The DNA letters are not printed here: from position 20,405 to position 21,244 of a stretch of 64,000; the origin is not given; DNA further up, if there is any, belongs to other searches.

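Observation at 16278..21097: Acyl-CoA synthetase fused to, and followed by four paralogues of, a membrane-anchored Q/S/T/N/L-rich helical module: candidate undescribed membrane complex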

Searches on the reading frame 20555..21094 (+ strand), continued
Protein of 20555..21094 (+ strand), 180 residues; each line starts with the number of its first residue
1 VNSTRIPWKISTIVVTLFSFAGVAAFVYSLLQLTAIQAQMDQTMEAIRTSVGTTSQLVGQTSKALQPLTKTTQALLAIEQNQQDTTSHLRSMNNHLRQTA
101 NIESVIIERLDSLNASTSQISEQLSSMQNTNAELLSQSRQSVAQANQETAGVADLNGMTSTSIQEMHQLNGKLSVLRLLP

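Call 86: predict_structure(alignment_id=A10)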
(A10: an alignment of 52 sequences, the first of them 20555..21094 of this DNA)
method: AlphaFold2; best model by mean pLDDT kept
length: 180 residues; sequences in the alignment: 52
mean_pLDDT: 90.3   pTM: 0.41
mean pLDDT of the five models: 90.3, 87.5, 86.4, 85.1, 80.4
residues with pLDDT >= 90: 113; 70-90: 60; 50-70: 5; < 50: 2
segments of 3 or more residues with pLDDT < 50: none
pLDDT, mean of each block of 10 residues (from residue 1): 66 88 90 87 83 82 86 93 95 96 97 97 97 97 96 95 95 84
secondary structure, 60 per line:
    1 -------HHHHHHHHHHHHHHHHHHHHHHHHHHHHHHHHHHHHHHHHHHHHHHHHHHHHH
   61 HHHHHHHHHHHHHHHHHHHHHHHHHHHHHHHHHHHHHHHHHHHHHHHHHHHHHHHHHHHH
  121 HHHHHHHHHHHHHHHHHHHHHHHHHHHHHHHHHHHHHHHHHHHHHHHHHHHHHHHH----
elements in order: H8-176
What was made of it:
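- On Mce / MlaD lipid-transport systems: Each protein is predicted to be a TM helix plus one helix (call 86).
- AF2 predicts one helix over 8-176 in all five models (pLDDT 80-90, call 86). AF2 gives a straight helix, not an MCP-type hairpin (call 86).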

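Call 89: search_dna_similar(query=window:20555-21094:+, collection=plasmids, mode=protein, max_evalue=0.001, max_rows=10)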
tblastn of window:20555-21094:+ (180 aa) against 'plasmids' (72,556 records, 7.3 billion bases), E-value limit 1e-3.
No match.
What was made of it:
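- On Anti-phage defence or phage proteins: No plasmid copy was found (call 89).
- Tried and rejected: tblastn against plasmids found no match (call 89).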

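Call 92: list_cluster_members(proteins=[P0009, P0013, P0016, P0019, P0024, P0032, P0037, P0040, P0044, P0047])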
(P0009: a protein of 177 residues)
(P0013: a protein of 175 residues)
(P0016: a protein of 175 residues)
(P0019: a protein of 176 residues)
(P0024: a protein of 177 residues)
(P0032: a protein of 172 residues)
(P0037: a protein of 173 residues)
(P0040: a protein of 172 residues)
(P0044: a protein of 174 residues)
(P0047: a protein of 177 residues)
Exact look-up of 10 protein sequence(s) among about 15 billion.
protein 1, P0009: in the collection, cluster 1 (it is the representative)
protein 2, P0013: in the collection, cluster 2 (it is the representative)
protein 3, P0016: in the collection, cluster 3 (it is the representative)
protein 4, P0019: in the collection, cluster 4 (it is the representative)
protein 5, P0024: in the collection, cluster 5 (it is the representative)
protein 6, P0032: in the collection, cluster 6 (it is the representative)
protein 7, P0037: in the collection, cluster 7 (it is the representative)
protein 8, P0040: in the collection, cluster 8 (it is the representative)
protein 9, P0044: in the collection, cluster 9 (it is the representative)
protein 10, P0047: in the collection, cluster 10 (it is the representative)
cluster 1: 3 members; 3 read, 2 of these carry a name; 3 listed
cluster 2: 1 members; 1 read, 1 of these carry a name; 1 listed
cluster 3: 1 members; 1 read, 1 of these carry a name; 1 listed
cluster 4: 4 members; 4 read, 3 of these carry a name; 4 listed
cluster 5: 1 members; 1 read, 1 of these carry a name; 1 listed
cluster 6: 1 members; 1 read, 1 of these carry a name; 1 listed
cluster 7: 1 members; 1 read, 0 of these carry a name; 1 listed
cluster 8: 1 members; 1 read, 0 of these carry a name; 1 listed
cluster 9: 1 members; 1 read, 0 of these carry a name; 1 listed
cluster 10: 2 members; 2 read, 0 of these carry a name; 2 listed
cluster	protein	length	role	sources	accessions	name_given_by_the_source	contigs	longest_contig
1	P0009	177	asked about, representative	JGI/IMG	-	hypothetical protein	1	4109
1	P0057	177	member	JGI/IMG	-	hypothetical protein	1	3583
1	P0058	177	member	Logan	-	-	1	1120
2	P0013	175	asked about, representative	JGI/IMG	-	hypothetical protein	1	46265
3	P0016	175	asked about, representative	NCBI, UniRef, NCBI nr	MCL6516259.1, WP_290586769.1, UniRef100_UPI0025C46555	hypothetical protein [Alicyclobacillus sp.] | hypothetical protein n=1 Tax=Alicyclobacillus sp. TaxID=61169 RepID=UPI0025C46555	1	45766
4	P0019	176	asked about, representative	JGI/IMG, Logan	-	hypothetical protein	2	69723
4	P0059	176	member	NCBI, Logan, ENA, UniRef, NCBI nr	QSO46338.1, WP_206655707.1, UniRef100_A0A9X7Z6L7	hypothetical protein [Alicyclobacillus mengziensis] | Uncharacterized protein n=1 Tax=Alicyclobacillus mengziensis TaxID=2931921 ...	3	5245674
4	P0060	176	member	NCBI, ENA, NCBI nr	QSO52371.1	hypothetical protein JZ785_27240 [Alicyclobacillus curvatus]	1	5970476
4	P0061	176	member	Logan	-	-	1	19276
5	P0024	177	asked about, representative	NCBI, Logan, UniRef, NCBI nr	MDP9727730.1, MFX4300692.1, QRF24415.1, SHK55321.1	hypothetical protein ACOJUR_00165 [Alicyclobacillus tolerans] | Uncharacterized protein n=2 Tax=Alicyclobacillus tolerans TaxID=90970 ... | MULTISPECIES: hypothetical protein [Alicyclobacillus]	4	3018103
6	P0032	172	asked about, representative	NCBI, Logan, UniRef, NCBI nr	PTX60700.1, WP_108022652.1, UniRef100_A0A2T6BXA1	hypothetical protein C8P63_1089 [Melghirimyces profundicolus] | Uncharacterized protein n=1 Tax=Melghirimyces profundicolus TaxID=1242148 ... | hypothetical protein [Melghirimyces profundicolus]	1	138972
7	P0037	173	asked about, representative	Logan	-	-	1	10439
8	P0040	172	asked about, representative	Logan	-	-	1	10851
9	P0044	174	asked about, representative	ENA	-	-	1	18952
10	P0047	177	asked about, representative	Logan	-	-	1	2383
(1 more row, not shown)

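Call 95: search_protein_families(library=pfam, proteins=[L039:8768-9301:+, L038:3230-3763:+, L034:8787-9392:+, L029:8881-9390:+, L030:2581-3111:+, L033:8687-9214:+, L036:8530-9042:+, L028:4645-5160:+, L026:2036-2569:+], max_evalue=0.001)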
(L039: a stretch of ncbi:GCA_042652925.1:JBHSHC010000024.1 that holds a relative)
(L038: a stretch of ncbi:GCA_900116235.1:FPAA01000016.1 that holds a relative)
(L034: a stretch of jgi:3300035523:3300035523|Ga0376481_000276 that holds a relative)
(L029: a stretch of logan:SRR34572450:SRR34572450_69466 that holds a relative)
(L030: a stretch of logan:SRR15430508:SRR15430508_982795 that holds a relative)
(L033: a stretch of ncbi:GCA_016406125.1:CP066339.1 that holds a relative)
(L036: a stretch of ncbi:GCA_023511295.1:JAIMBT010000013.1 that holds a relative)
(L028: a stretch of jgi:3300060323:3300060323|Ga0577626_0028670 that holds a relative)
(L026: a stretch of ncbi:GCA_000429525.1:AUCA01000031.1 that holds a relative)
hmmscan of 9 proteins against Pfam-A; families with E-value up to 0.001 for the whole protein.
L039:8768-9301:+ (178 aa): 0 families

L038:3230-3763:+ (178 aa): 1 family
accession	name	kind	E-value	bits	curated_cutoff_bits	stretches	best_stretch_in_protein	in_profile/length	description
PF06295.17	ZapG-like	-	0.00087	19.8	33.5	0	64-133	24-80/123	Z-ring associated protein G-like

L034:8787-9392:+ (202 aa): 0 families

L029:8881-9390:+ (170 aa): 1 family
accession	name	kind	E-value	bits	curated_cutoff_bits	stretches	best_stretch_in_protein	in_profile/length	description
PF06103.16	DUF948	-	0.00039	21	37.2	0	29-77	40-88/89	Bacterial protein of unknown function (DUF948)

L030:2581-3111:+ (177 aa): 0 families

L033:8687-9214:+ (176 aa): 1 family
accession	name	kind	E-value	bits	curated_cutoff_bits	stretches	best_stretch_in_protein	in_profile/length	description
PF20072.4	DUF6468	-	0.00064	20.2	26.9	0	96-132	6-42/76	Domain of unknown function (DUF6468)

L036:8530-9042:+ (171 aa): 4 families
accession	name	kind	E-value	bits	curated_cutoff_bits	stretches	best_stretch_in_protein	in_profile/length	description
PF07889.17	DUF1664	-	2.9e-06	27.8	34.6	0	42-108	54-121/124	Protein of unknown function (DUF1664)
PF10498.14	IFT57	-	0.00021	20.8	40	1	44-170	227-356/360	Intra-flagellar transport protein 57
PF10046.14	BLOC1_2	-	0.00056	20.7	33.4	0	130-166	20-56/96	Biogenesis of lysosome-related organelles complex-1 subunit 2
PF09304.16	Cortex-I_coil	-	0.00063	20.4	60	0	68-126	10-68/107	Cortexillin coiled-coil region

L028:4645-5160:+ (172 aa): 2 families
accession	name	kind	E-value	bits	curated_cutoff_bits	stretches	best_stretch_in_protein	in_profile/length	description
PF17675.6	APG6_N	-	0.00021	22.2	45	0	43-98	36-90/132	Apg6 coiled-coil region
PF10046.14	BLOC1_2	-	0.00069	20.4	33.4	0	32-95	29-92/96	Biogenesis of lysosome-related organelles complex-1 subunit 2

L026:2036-2569:+ (178 aa): 0 families
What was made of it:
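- DUF1664 at 27.8 bits in one orthologue (call 95).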
